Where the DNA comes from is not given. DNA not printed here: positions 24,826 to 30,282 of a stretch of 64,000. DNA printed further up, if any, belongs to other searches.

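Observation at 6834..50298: A structural superfamily of intergenic hairpins whose stems co-vary: (A)ACCRC-[CNNAG units]...[CTNNG units]-GYGGT(T)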

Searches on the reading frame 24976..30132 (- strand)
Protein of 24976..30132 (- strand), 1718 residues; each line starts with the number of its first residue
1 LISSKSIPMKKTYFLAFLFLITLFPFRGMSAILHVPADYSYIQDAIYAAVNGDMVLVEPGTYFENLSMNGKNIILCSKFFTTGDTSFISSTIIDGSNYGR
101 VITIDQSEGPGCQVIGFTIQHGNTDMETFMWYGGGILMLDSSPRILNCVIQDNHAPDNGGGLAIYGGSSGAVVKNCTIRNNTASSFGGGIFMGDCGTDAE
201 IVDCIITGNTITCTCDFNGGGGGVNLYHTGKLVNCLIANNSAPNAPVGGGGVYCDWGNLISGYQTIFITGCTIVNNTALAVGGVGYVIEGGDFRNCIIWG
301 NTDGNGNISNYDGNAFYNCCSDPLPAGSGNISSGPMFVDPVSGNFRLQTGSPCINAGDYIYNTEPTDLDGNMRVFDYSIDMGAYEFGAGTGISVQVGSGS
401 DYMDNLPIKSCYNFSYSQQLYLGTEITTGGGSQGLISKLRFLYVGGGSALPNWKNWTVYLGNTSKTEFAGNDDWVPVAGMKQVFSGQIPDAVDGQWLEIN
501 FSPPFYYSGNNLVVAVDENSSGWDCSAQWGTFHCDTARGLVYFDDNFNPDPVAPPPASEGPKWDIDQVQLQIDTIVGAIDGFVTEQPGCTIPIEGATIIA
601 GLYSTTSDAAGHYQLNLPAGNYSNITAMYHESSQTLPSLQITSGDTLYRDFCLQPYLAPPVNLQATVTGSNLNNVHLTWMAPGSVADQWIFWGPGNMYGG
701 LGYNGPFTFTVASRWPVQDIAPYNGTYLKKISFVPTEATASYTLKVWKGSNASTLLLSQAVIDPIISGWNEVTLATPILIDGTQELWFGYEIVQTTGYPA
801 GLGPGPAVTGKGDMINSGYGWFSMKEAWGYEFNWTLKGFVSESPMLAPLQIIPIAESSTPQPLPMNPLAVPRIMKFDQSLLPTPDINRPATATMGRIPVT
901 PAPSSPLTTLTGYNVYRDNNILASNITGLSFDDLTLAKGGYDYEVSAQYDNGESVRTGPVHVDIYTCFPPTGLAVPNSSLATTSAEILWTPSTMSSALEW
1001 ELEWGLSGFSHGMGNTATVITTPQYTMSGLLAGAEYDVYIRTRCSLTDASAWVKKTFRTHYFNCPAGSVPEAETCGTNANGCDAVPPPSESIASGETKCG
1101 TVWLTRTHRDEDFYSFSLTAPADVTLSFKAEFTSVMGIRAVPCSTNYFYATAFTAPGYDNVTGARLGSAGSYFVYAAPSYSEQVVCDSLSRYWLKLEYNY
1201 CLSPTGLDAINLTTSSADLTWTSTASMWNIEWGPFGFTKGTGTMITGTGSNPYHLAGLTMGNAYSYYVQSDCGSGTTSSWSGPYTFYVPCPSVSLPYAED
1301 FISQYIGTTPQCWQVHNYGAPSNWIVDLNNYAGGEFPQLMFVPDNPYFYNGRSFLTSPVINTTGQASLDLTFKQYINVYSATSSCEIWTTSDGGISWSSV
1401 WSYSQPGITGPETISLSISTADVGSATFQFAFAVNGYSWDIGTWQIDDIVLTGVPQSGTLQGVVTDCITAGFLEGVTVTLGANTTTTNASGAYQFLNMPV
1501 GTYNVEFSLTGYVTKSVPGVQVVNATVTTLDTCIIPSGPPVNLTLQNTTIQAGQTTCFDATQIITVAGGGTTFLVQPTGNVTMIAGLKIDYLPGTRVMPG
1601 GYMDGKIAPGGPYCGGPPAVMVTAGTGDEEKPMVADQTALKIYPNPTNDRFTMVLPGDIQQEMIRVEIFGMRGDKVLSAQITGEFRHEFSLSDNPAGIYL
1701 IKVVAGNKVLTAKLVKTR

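Call 21: search_protein_families(library=pfam, proteins=[window:24976-30132:-])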
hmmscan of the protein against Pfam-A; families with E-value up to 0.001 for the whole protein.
window:24976-30132:- (1718 aa): 6 families
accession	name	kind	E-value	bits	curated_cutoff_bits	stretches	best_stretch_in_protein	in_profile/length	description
PF13620.12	CarboxypepD_reg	-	4.4e-21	75.5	32.3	2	1459-1531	1-78/82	Carboxypeptidase regulatory-like domain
PF18962.6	Por_Secre_tail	-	2.6e-10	40.9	27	1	1642-1715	1-74/75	Secretion system C-terminal sorting domain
PF00041.27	fn3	-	9.9e-10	38.9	25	1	1203-1285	2-82/84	Fibronectin type III domain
PF13715.12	CarbopepD_reg_2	-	1.2e-09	38.5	32.2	1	1461-1517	2-60/88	CarboxypepD_reg-like domain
PF17210.9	SdrD_B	-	0.00011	22.8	29.7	1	1474-1511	25-68/112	SdrD B-like domain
PF16371.11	MetallophosN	-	0.00082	20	35.6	0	1473-1497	10-34/77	N terminal of Calcineurin-like phosphoesterase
